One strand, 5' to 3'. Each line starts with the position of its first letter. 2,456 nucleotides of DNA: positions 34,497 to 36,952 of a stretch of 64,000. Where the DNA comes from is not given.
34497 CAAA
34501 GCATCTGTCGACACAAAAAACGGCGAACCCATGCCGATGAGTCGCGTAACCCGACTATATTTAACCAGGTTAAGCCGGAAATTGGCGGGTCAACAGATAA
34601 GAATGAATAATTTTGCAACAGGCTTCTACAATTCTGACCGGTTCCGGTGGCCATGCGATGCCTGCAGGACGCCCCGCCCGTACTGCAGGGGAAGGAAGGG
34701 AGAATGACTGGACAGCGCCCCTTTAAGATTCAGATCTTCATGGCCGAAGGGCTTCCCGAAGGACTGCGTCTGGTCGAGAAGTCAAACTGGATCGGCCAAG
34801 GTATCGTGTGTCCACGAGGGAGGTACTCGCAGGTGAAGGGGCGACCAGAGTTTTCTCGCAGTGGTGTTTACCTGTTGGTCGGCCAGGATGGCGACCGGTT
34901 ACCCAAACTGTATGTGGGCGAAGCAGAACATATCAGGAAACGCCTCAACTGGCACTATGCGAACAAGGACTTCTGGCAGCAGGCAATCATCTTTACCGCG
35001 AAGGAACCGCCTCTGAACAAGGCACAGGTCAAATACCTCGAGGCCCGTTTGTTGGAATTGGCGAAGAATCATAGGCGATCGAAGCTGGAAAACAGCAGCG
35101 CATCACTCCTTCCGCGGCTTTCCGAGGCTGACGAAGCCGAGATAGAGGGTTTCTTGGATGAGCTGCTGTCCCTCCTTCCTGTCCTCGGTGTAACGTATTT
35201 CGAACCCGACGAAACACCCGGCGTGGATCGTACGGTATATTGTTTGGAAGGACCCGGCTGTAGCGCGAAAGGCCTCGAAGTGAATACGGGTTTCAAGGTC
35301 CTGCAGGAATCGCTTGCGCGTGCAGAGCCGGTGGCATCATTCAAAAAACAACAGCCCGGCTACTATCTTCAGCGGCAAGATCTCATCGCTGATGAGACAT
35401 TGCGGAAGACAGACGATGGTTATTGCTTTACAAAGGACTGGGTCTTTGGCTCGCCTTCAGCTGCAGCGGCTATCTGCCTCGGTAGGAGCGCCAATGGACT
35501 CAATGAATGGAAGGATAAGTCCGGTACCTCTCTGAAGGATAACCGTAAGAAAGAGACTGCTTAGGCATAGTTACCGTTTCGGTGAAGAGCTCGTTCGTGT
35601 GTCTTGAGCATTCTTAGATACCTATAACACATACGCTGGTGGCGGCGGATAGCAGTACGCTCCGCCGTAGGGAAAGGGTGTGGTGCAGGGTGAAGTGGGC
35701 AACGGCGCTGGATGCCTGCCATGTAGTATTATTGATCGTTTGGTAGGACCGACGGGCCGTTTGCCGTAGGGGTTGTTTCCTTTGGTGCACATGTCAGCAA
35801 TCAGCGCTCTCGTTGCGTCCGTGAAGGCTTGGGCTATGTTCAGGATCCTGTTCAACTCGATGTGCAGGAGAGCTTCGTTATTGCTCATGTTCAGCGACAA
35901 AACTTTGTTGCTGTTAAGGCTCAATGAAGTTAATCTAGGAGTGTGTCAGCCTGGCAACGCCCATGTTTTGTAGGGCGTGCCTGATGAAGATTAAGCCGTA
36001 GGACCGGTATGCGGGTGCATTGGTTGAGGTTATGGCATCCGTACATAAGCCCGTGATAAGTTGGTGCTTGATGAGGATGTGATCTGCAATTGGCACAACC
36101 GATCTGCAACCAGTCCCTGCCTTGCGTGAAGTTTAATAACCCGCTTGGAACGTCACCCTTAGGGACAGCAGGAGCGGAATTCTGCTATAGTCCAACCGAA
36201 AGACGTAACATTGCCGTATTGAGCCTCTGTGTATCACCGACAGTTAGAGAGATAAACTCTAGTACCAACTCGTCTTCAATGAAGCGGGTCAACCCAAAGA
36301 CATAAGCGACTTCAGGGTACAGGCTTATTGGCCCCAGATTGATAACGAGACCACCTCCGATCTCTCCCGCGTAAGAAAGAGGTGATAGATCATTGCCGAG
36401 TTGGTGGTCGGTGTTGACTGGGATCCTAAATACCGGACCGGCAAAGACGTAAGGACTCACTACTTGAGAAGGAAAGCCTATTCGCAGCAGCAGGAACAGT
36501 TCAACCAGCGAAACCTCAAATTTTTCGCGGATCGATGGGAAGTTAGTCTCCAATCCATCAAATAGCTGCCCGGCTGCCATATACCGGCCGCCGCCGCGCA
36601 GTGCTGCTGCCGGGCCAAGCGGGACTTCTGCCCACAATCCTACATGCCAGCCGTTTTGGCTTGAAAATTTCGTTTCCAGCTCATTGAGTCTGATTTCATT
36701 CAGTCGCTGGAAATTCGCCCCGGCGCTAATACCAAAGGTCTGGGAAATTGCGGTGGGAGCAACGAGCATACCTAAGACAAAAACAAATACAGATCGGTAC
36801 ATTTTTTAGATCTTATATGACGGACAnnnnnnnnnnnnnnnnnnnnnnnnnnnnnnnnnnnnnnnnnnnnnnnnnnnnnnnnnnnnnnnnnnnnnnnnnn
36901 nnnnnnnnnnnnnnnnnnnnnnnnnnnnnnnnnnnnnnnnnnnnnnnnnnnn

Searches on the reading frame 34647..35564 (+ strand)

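Call 13: search_protein_families(library=pfam, proteins=[window:34647-35564:+], max_evalue=0.001)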
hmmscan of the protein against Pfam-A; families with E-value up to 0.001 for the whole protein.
window:34647-35564:+ (305 aa): 2 families
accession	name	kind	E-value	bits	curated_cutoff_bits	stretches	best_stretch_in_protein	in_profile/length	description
PF14267.11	DUF4357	-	3.5e-20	72.1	38.4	1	243-296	1-54/54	Domain of unknown function (DUF4357)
PF20815.3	GIY_YIG_2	-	0.00085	19.8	22.4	0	85-175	31-107/153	GIY-YIG catalytic domain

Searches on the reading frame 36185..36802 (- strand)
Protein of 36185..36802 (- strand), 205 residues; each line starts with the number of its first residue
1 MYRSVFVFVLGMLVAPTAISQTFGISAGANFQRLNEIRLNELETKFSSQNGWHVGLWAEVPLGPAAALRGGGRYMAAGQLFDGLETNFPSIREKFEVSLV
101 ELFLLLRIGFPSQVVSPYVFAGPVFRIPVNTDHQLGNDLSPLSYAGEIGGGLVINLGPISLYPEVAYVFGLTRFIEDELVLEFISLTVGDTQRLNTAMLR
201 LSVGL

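Call 74: search_protein_families(library=pfam, proteins=[window:36185-36802:-], max_evalue=0.001)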
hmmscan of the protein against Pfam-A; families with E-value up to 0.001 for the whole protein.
window:36185-36802:- (205 aa): 1 family
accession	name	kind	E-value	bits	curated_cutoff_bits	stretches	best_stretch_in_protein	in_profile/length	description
PF13568.12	OMP_b-brl_2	-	1.6e-06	28.8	27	1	23-175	11-174/175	Outer membrane protein beta-barrel domain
